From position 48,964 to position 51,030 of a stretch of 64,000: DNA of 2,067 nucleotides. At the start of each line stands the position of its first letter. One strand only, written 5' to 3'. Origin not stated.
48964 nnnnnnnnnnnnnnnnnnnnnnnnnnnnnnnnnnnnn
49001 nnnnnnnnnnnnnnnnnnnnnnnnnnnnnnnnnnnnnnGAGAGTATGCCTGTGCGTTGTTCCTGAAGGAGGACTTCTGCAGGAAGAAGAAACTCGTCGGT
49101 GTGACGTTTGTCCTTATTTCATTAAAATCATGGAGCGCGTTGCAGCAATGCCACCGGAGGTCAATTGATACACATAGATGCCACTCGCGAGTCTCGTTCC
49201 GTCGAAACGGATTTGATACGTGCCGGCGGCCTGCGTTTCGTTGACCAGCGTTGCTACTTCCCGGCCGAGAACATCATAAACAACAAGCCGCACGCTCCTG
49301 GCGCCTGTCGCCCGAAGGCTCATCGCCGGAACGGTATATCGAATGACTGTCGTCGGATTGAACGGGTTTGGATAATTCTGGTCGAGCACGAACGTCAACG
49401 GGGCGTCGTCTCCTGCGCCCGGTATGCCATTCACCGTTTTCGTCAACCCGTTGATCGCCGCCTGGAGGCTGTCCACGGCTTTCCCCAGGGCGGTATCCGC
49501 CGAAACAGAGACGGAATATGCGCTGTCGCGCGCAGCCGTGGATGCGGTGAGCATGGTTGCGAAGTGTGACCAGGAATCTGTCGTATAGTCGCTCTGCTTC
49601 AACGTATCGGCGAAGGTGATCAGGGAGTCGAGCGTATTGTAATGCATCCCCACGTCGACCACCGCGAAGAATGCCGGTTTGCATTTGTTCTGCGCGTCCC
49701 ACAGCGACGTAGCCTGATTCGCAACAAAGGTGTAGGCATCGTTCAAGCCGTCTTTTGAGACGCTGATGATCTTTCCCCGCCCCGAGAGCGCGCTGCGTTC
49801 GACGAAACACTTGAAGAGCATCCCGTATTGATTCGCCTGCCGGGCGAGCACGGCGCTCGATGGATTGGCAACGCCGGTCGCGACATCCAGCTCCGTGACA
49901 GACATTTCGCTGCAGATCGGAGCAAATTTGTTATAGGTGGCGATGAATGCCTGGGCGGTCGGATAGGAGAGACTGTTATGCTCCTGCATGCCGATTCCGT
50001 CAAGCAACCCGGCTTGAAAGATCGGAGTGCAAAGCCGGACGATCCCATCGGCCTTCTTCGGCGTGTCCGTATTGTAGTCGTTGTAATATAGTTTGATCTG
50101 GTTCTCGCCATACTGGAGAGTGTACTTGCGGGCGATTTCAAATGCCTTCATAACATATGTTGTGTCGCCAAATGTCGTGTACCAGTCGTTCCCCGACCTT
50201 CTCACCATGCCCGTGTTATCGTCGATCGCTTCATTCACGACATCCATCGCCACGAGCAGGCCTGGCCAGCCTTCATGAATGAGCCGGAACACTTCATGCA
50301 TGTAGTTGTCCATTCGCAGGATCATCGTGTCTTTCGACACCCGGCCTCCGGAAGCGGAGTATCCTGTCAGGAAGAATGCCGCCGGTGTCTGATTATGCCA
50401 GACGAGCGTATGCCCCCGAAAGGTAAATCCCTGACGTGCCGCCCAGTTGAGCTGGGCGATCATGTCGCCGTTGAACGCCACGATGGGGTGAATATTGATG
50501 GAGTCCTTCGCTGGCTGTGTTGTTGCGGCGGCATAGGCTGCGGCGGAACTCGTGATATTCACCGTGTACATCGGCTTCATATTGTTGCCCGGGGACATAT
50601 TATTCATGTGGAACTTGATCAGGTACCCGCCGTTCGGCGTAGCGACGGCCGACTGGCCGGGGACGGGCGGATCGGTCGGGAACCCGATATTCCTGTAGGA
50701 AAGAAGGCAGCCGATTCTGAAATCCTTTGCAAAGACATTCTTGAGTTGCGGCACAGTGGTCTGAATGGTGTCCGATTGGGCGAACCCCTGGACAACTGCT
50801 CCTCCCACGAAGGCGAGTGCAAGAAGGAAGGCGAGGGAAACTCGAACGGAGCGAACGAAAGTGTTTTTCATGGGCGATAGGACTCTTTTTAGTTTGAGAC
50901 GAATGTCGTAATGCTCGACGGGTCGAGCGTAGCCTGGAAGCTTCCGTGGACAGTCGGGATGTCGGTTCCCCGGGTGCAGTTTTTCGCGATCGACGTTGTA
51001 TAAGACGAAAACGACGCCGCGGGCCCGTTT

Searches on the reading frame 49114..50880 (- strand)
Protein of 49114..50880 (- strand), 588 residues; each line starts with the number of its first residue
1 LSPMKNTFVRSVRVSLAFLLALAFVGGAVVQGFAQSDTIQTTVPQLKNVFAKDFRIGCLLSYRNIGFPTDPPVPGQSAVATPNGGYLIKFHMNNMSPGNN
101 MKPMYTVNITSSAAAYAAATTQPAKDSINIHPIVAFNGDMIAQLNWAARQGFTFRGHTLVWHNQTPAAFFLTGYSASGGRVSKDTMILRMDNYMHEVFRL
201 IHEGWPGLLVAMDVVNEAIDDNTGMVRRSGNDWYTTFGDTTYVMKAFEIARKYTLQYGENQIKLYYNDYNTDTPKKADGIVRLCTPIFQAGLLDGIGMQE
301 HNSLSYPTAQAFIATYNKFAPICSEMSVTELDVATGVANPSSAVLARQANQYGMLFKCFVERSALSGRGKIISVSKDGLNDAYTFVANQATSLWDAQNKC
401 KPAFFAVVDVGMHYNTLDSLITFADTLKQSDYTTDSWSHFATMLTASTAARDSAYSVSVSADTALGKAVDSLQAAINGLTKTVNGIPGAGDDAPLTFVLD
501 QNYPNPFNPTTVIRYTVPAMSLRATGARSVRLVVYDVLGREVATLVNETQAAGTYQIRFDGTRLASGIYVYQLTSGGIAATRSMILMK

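Call 3: search_protein_families(library=pfam, proteins=[window:49114-50880:-], max_evalue=0.01)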
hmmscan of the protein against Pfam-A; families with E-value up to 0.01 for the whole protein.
window:49114-50880:- (588 aa): 3 families
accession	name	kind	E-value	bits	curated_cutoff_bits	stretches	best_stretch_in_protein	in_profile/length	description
PF00331.26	Glyco_hydro_10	-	1.7e-54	185.6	22.1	1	87-409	31-310/311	Glycosyl hydrolase family 10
PF18962.6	Por_Secre_tail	-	1.1e-07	32.5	27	1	503-584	2-73/75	Secretion system C-terminal sorting domain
PF13860.13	FlgD_ig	-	1.1e-05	25.7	27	1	525-574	20-74/79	FlgD Ig-like domain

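Call 4: search_protein_families(library=ncbifam, proteins=[window:49114-50880:-], max_evalue=0.01)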
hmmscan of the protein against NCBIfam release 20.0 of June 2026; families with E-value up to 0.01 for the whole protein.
window:49114-50880:- (588 aa): 4 families
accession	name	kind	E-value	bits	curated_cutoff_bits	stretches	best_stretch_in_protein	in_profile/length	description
NF041944.1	Xylase_Ferestase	equivalog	1.8e-21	76.1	1200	1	139-347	61-265/694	bifunctional endo-1,4-beta-xylanase/feruloyl esterase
TIGR04183.1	Por_Secre_tail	domain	1e-07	31.8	23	1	503-584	2-69/72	T9SS type A sorting domain-containing protein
NF052323.1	T9SSA_dep_M6i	equivalog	0.00014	20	600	1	502-573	960-1024/1043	T9SS-dependent M6-like inactivated metalloprotease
NF038113.1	T9SSA_dep_M36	equivalog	0.00019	19.7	885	1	502-586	795-868/869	T9SS-dependent M36 family metallopeptidase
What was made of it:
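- HMM scores exceed the curated cut-offs (calls 3, 4).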
